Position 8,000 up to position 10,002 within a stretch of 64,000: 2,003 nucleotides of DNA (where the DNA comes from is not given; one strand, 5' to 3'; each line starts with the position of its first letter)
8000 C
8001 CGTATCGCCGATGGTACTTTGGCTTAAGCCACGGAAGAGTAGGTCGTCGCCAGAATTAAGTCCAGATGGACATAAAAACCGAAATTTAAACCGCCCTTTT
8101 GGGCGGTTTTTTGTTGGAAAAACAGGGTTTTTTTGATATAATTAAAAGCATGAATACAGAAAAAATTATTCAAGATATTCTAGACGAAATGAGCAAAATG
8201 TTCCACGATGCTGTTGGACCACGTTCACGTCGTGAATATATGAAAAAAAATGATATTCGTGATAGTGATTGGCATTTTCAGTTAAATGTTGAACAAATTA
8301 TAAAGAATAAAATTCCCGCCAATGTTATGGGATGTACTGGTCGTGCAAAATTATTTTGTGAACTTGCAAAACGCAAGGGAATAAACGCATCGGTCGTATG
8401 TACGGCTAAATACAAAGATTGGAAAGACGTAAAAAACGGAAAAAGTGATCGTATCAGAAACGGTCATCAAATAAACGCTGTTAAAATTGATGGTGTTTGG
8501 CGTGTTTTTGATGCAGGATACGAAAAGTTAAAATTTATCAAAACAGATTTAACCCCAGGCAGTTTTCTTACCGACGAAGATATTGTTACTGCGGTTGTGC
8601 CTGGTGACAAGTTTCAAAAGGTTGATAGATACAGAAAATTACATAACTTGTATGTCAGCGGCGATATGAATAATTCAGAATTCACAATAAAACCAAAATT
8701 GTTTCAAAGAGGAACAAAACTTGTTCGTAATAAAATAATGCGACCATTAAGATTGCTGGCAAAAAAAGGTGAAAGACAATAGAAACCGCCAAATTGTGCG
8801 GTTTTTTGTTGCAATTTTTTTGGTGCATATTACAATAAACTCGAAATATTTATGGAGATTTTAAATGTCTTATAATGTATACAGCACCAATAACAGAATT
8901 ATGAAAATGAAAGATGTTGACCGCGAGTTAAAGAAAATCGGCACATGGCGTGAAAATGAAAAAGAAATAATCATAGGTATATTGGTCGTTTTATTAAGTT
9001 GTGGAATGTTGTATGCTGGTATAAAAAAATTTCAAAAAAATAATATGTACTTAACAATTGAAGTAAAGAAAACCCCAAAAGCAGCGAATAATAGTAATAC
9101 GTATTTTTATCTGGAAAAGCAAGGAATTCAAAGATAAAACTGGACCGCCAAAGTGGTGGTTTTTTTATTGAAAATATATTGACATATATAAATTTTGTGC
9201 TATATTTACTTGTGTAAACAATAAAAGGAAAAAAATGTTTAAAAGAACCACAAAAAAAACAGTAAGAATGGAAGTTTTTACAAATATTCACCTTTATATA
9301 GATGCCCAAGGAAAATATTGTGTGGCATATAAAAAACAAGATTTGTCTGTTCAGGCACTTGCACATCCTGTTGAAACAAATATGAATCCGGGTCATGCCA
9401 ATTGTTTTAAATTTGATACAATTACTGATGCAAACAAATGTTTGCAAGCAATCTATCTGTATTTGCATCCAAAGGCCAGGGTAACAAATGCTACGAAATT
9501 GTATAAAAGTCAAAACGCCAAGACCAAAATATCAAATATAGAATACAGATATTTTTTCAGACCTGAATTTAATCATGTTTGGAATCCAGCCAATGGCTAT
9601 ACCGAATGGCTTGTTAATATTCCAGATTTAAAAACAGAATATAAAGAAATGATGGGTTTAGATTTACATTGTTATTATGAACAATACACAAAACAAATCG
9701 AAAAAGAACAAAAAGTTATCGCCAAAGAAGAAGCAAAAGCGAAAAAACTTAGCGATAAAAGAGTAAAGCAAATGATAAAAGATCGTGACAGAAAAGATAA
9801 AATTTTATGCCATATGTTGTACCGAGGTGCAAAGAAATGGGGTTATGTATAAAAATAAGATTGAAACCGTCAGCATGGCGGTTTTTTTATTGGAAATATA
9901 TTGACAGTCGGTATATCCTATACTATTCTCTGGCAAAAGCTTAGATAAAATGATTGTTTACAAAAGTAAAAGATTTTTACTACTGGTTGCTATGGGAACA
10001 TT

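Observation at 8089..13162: Accessory island of about 5 kb of small orphan genes downstream of the rRNA operon, assembled from repeated terminator-promoter cassettes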

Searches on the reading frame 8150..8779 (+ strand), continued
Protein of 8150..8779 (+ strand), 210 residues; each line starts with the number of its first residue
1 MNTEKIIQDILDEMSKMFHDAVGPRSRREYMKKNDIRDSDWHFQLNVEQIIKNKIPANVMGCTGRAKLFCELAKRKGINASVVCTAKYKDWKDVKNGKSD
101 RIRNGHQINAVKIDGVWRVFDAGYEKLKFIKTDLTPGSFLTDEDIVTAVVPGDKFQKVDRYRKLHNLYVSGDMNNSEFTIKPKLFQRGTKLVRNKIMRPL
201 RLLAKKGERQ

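Call 62: find_encoding_contigs(protein=P0019, flank=8000, max_places=3)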
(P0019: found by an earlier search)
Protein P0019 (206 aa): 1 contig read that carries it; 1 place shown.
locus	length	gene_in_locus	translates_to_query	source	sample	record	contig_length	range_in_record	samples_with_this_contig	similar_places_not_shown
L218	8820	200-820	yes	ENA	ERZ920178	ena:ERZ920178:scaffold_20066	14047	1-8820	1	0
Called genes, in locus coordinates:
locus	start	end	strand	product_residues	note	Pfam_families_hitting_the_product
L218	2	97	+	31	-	?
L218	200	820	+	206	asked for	-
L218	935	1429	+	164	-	-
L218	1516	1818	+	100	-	-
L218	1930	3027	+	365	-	-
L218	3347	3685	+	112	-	-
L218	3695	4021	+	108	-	-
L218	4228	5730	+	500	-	PF01326:PPDK_N, PF00391:PEP-utilizers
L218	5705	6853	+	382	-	PF02896:PEP-utilizers_C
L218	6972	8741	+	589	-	PF00664:ABC_membrane, PF02463:SMC_N (weak), PF00005:ABC_tran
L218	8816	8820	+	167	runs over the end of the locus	-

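Call 97: find_encoding_contigs(protein=P0023, flank=6000, max_places=3)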
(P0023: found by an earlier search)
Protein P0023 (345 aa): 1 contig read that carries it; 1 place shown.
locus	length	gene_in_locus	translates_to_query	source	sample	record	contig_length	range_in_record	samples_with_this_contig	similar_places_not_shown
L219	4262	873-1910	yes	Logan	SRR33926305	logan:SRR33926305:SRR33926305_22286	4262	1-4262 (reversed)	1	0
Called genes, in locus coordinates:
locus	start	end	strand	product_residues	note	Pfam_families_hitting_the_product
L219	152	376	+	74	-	-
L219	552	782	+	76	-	-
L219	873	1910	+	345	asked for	-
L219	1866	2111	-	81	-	-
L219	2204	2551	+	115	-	-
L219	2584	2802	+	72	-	-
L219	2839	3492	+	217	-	-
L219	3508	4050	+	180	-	-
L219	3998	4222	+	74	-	-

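Call 98: find_encoding_contigs(protein=P0021, flank=6000, max_places=3)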
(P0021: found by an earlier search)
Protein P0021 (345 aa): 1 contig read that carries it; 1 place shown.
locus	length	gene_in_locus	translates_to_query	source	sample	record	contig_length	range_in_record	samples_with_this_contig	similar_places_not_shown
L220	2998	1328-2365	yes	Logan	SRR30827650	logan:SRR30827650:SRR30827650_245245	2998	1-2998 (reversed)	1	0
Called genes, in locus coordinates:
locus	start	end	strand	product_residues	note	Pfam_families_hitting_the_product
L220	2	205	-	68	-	?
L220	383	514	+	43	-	-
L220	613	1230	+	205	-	-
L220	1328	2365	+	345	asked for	-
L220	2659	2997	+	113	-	?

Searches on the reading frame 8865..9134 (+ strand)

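Call 10: search_protein_families(library=pfam, max_evalue=1, proteins=[window:8865-9134:+])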
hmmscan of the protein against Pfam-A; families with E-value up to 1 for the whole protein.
window:8865-9134:+ (90 aa): 4 families
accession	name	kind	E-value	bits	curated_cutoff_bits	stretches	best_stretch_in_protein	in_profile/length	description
PF20448.3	DUF6705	-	0.0044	17.3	24.4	1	50-80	37-68/188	Family of unknown function (DUF6705)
PF05102.17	Holin_BlyA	-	0.029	14.8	27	1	31-75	15-56/61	holin, BlyA family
PF22954.2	DUF7027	-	0.14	12.6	27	1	38-65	46-73/100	Domain of unknown function (DUF7027)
PF13386.12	DsbD_2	-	0.14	12.5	24.9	1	18-51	104-138/199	Cytochrome C biogenesis protein transmembrane region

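Call 22: search_protein_families(library=phrogs, max_evalue=0.1, proteins=[window:8865-9134:+])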
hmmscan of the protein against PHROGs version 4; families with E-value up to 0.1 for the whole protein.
window:8865-9134:+ (90 aa): 1 family
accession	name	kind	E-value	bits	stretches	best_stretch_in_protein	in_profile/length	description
phrog_29684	-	unknown function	0.068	14.5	1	52-78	41-67/85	-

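Call 23: search_protein_families(library=padloc, max_evalue=0.1, proteins=[window:8865-9134:+])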
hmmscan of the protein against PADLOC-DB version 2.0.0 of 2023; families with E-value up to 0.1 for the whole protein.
window:8865-9134:+ (90 aa): 0 families

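Call 24: search_protein_families(library=ncbifam, max_evalue=0.1, proteins=[window:8865-9134:+])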
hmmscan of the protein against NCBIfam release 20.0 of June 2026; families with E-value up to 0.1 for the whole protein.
window:8865-9134:+ (90 aa): 0 families

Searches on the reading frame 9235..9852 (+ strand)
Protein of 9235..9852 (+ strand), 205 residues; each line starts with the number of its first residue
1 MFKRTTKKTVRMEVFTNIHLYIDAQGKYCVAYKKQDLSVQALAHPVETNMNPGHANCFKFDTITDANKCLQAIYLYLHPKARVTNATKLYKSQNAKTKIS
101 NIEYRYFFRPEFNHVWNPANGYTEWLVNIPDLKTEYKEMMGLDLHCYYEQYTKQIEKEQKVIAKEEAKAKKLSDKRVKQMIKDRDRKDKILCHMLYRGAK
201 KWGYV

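Call 10: search_protein_families(library=pfam, max_evalue=1, proteins=[window:9235-9849:+])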
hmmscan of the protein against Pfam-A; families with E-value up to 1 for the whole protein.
window:9235-9849:+ (205 aa): 0 families

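Call 14: find_encoding_contigs(protein=window:9235-9852:+, flank=10000, max_places=10)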
Protein window:9235-9852:+ (205 aa): no gene with exactly this product is on record in the collection.

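Call 22: search_protein_families(library=phrogs, max_evalue=0.1, proteins=[window:9235-9849:+])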
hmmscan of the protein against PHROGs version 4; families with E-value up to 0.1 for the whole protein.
window:9235-9849:+ (205 aa): 2 families
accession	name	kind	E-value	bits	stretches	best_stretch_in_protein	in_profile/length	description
phrog_30959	-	unknown function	0.031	14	1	119-187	233-299/407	-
phrog_12830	-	head and packaging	0.073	14.4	0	146-190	52-96/128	major head protein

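Call 23: search_protein_families(library=padloc, max_evalue=0.1, proteins=[window:9235-9849:+])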
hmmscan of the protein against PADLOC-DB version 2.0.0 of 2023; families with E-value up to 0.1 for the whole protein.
window:9235-9849:+ (205 aa): 0 families

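Call 24: search_protein_families(library=ncbifam, max_evalue=0.1, proteins=[window:9235-9849:+])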
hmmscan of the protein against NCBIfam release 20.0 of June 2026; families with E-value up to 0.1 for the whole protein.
window:9235-9849:+ (205 aa): 0 families

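Call 42: find_homologous_proteins(query=window:9235-9849:+, max_evalue=0.001)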
Query window:9235-9849:+ (205 aa): 2 proteins with E <= 0.001 among 25 candidates.
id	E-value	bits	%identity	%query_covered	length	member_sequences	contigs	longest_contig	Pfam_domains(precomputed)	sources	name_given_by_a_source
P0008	2.7e-132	457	98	100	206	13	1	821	-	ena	-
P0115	1.5e-95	337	72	100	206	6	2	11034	-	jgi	jgi:hypothetical protein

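Call 43: find_encoding_contigs(protein=P0115, flank=10000, max_places=4)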
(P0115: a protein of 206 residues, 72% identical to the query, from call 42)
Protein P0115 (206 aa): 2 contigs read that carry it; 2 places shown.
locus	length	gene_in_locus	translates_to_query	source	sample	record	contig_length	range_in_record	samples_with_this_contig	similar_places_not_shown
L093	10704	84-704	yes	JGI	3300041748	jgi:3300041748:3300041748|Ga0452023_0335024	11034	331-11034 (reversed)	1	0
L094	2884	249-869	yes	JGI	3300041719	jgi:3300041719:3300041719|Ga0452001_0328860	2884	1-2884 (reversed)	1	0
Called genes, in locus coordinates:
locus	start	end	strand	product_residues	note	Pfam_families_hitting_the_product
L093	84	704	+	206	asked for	-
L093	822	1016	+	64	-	-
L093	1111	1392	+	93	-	-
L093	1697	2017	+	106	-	-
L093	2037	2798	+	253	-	-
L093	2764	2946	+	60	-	-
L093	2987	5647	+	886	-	PF01326:PPDK_N, PF00391:PEP-utilizers, PF02896:PEP-utilizers_C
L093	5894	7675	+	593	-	PF00664:ABC_membrane, PF02463:SMC_N (weak), PF00005:ABC_tran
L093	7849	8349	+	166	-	-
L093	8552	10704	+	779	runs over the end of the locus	-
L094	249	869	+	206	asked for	-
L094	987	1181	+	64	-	-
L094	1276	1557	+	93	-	-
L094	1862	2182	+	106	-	-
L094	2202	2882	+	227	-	?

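Call 48: search_protein_representatives(protein=window:9235-9849:+)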
Query: 205 residues. Proteins with E-value up to 0.001 (for the whole library): 3; up to 1e-10: 2; up to 1e-30: 1. The best 3 are listed.
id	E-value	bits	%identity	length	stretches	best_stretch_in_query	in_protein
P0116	1.1e-54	201.6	52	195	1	12-205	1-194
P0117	4.0e-30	121.4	39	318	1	10-181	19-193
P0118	9.2e-04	35.3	44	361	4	56-84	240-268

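Call 75: search_dna_similar(query=window:9235-9849:+, collection=phages, mode=protein, max_evalue=0.01)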
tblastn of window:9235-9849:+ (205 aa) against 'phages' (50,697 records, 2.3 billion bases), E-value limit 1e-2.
No match.

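Call 78: predict_structure(alignment_id=A7)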
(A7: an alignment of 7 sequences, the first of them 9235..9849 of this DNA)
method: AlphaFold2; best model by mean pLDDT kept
length: 205 residues; sequences in the alignment: 7
mean_pLDDT: 58.0   pTM: 0.41
mean pLDDT of the five models: 58.0, 55.0, 54.6, 52.8, 51.4
residues with pLDDT >= 90: 0; 70-90: 65; 50-70: 75; < 50: 65
segments of 3 or more residues with pLDDT < 50: 1-7, 75-113, 124-130, 144-152
pLDDT, mean of each block of 10 residues (from residue 1): 46 66 78 69 54 72 70 49 29 33 31 54 46 55 46 55 72 75 80 76 67
secondary structure, 60 per line:
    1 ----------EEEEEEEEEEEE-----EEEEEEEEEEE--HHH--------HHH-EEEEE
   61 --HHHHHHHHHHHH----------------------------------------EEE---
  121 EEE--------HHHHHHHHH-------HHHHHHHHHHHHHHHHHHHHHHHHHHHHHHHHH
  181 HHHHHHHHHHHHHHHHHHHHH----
elements in order: E11-22 E28-38 E56-60 H63-74 E115-117 E121-123 H132-140 H148-201

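Call 84: search_solved_structures(query=A7, max_evalue=1)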
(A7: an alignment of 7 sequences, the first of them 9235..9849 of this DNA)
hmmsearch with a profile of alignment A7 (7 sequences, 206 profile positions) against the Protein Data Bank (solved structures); distinct sequences matched with E-value up to 1: 1.
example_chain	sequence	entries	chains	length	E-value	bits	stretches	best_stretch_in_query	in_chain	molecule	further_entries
2ml9_A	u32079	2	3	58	0.19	14.3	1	123-161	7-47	Yop proteins translocation protein U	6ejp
